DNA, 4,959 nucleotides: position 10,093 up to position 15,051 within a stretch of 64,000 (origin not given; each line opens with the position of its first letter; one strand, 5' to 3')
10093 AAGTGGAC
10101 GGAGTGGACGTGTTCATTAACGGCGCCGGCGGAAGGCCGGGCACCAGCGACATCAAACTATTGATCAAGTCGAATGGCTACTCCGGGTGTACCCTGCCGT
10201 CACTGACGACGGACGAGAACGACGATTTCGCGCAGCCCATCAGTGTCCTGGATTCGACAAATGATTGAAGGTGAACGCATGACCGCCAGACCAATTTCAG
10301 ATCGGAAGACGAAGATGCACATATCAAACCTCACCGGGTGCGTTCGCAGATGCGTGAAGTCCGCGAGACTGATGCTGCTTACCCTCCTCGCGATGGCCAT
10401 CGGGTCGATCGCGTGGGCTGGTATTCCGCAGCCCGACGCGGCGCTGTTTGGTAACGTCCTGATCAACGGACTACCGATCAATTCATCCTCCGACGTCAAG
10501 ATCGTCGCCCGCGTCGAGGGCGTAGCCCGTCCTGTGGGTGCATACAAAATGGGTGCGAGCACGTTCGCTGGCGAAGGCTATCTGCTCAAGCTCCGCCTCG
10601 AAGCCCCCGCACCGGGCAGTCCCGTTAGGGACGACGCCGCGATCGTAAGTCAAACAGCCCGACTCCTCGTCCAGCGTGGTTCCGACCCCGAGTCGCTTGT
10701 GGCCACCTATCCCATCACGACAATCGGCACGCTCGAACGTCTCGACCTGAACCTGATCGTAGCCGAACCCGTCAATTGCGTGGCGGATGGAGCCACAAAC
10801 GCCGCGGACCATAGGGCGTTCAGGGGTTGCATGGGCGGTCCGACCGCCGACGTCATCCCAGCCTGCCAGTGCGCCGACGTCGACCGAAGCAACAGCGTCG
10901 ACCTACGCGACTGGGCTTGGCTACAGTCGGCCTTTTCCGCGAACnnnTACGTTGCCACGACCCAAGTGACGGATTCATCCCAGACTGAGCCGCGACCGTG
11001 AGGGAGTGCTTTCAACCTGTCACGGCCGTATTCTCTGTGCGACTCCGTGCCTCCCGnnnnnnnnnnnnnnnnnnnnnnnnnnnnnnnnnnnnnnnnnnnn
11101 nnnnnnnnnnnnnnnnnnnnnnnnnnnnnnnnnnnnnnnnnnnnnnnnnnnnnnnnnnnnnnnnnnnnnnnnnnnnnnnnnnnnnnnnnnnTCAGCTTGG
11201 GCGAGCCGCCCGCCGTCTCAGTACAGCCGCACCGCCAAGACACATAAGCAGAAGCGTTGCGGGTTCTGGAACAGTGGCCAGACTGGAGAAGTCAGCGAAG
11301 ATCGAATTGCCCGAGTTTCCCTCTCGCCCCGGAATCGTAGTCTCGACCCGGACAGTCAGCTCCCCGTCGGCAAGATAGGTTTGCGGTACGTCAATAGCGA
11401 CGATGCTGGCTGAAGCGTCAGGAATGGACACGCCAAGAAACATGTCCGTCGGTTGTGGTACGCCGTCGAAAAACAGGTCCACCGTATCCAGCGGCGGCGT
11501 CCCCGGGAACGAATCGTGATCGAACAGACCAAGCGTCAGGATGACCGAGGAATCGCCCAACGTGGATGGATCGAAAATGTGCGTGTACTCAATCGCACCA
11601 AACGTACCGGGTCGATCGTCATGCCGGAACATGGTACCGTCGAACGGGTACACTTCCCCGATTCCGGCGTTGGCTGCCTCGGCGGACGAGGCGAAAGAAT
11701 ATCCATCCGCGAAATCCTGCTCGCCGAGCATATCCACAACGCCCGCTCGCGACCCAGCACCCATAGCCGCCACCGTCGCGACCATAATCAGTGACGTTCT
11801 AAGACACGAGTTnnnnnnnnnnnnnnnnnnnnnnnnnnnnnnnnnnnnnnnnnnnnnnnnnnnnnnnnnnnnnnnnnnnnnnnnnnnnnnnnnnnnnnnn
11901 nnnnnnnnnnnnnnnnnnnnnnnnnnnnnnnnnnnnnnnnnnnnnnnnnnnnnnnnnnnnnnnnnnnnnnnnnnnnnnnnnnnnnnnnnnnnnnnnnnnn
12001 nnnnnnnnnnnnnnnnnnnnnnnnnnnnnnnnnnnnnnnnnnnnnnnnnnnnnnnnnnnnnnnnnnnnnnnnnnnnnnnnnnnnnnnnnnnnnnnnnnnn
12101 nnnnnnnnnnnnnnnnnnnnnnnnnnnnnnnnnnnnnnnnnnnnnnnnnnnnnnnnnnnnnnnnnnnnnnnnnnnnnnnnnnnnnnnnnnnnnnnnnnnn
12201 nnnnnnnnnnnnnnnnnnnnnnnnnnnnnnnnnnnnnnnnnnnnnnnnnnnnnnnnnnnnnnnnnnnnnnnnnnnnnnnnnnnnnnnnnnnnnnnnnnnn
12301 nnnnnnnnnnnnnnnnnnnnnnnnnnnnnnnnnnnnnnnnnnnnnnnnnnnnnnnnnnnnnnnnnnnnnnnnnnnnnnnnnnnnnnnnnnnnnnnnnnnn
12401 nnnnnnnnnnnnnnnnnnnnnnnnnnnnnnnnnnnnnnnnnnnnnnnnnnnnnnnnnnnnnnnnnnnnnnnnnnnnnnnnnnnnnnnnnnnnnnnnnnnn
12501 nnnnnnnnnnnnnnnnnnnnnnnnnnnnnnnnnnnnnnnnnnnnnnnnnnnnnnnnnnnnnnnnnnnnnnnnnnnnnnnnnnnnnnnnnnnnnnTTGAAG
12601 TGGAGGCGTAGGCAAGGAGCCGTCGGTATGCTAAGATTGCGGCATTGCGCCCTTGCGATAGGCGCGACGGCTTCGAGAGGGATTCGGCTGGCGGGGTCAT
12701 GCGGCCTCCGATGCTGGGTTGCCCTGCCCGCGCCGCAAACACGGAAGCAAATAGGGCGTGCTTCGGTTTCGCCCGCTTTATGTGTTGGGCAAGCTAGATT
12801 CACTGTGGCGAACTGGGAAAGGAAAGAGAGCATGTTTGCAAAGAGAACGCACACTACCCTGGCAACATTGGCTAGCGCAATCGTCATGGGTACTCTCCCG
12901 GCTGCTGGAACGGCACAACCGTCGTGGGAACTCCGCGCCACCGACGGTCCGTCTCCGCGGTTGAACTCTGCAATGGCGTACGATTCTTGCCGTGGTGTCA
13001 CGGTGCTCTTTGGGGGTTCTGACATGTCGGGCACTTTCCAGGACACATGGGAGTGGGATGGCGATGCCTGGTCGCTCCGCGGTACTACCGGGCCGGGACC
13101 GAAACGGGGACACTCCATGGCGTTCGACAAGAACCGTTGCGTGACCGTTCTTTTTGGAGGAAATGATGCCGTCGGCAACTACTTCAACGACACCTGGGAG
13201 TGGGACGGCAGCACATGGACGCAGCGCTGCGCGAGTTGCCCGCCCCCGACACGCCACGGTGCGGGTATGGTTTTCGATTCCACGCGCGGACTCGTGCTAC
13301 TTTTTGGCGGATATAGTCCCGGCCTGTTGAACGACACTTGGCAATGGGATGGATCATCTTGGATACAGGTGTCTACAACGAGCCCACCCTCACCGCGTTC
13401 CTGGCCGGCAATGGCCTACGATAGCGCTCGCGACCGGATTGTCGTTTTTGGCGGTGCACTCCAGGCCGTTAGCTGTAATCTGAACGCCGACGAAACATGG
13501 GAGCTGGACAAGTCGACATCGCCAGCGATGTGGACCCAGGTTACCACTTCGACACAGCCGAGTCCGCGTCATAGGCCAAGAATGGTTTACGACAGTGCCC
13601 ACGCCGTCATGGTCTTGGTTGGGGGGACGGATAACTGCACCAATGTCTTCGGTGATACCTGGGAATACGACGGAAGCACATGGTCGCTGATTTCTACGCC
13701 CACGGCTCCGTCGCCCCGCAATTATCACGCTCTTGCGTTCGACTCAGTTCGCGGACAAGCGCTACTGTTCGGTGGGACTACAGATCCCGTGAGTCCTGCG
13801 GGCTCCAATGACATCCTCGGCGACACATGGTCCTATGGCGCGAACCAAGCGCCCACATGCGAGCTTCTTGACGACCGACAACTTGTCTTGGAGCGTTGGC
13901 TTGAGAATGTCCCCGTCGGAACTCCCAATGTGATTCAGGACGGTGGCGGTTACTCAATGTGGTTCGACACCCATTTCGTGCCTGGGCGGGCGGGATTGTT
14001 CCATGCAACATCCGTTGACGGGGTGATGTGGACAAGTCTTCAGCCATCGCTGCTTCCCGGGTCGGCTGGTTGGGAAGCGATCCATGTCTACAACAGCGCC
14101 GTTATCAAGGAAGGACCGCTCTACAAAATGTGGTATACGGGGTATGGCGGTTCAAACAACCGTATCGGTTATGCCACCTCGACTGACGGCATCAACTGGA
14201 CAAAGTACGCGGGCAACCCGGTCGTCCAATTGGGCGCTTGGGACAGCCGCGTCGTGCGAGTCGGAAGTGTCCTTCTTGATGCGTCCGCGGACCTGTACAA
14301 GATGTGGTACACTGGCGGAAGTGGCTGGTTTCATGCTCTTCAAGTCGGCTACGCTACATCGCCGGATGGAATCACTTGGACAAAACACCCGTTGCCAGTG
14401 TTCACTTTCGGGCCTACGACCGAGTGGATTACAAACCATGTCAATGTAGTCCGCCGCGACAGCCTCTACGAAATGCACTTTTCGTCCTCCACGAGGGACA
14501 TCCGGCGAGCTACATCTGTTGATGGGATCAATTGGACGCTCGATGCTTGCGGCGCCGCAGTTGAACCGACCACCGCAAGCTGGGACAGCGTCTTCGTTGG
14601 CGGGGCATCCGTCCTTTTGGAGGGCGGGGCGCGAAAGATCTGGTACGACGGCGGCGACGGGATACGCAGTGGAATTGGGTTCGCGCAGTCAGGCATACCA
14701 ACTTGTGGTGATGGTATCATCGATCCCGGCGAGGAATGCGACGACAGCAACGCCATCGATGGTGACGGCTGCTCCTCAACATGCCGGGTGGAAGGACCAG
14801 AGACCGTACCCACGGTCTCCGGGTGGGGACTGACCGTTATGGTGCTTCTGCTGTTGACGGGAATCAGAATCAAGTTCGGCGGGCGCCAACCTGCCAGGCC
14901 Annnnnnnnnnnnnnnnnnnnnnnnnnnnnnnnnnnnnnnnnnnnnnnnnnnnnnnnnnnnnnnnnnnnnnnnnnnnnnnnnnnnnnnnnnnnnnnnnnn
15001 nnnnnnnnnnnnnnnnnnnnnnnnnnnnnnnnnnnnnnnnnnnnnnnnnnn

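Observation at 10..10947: Translationally coupled three-gene locus around a 2952-aa exoprotein with a recurring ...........-x(4-7)-[DE]C-xGGxC module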

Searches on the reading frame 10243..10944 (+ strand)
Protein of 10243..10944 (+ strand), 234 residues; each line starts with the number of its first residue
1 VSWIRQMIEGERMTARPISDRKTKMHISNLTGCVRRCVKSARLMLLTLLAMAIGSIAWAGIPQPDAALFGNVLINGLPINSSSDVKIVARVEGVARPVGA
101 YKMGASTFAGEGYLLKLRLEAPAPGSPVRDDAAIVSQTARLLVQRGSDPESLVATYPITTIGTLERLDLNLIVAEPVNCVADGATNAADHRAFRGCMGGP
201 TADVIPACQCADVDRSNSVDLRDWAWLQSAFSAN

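Call 6: search_protein_families(library=pfam, proteins=[window:10243-10944:+], max_evalue=0.1)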
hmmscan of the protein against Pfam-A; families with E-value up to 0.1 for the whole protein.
window:10243-10944:+ (234 aa): 0 families

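Call 7: search_protein_families(library=ncbifam, proteins=[window:10243-10944:+], max_evalue=0.1)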
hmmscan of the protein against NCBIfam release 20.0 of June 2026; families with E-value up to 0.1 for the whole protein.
window:10243-10944:+ (234 aa): 0 families

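Call 96: search_protein_families(library=pfam, proteins=[window:10261-10944:+], max_evalue=0.01)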
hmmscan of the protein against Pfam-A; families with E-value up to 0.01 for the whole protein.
window:10261-10944:+ (228 aa): 0 families

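Call 106: search_protein_families(library=ncbifam, proteins=[window:10261-10944:+], max_evalue=0.1)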
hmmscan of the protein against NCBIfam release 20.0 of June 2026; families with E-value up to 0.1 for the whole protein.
window:10261-10944:+ (228 aa): 0 families

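Call 117: search_solved_structures(query=window:10261-10944:+, max_evalue=1)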
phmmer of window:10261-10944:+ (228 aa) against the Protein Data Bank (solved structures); distinct sequences matched with E-value up to 1: 2.
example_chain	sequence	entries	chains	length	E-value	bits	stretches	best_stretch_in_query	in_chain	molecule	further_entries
9t5t_U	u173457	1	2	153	0.4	13.2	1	33-62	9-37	Photosystem II extrinsic protein U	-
1xwm_A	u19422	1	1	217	0.64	12.6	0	119-187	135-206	phosphate uptake regulator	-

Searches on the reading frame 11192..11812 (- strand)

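Call 17: search_protein_families(library=pfam, proteins=[window:11192-11812:-], max_evalue=0.001)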
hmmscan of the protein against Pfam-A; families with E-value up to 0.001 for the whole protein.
window:11192-11812:- (206 aa): 1 family
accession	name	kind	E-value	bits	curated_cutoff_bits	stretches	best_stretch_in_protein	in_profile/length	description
PF07589.16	PEP-CTERM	-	3.1e-06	27.5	20.7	1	180-201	1-23/24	PEP-CTERM motif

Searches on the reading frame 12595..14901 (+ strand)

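Call 17: search_protein_families(library=pfam, proteins=[window:12595-14901:+], max_evalue=0.001)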
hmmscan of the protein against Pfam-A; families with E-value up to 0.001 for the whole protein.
window:12595-14901:+ (769 aa): 9 families
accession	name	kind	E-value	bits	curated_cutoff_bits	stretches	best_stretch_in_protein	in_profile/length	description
PF24681.1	Kelch_KLHDC2_KLHL20_DRC7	-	3.6e-56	190.4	50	3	207-394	37-221/221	KLHDC2/KLHL20/DRC7 Kelch-repeats domain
PF13415.12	Kelch_3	-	5.9e-23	80.9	22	1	339-382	4-47/48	Galactose oxidase, central domain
PF24981.1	Beta-prop_ATRN-LZTR1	-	1.3e-22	80.9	50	3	252-417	23-188/289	Attractin/LZTR1 beta-propeller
PF13418.12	Kelch_4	-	1.2e-09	38.4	21.6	0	225-252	7-35/49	Galactose oxidase, central domain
PF13948.11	DUF4215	-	8.5e-08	32.8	27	1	701-730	18-46/47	Domain of unknown function (DUF4215)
PF13964.12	Kelch_6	-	1.6e-06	28.3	25.3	0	172-216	4-47/50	Kelch motif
PF00251.26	Glyco_hydro_32N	-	3.1e-05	24.1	22.1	1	464-563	36-140/307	Glycosyl hydrolases family 32 N-terminal domain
PF04041.19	Glyco_hydro_130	-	0.00019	21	26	0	580-633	65-119/320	beta-1,4-mannooligosaccharide phosphorylase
PF07646.21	Kelch_2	-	0.00046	20.5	21.3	0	126-163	4-43/48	Kelch motif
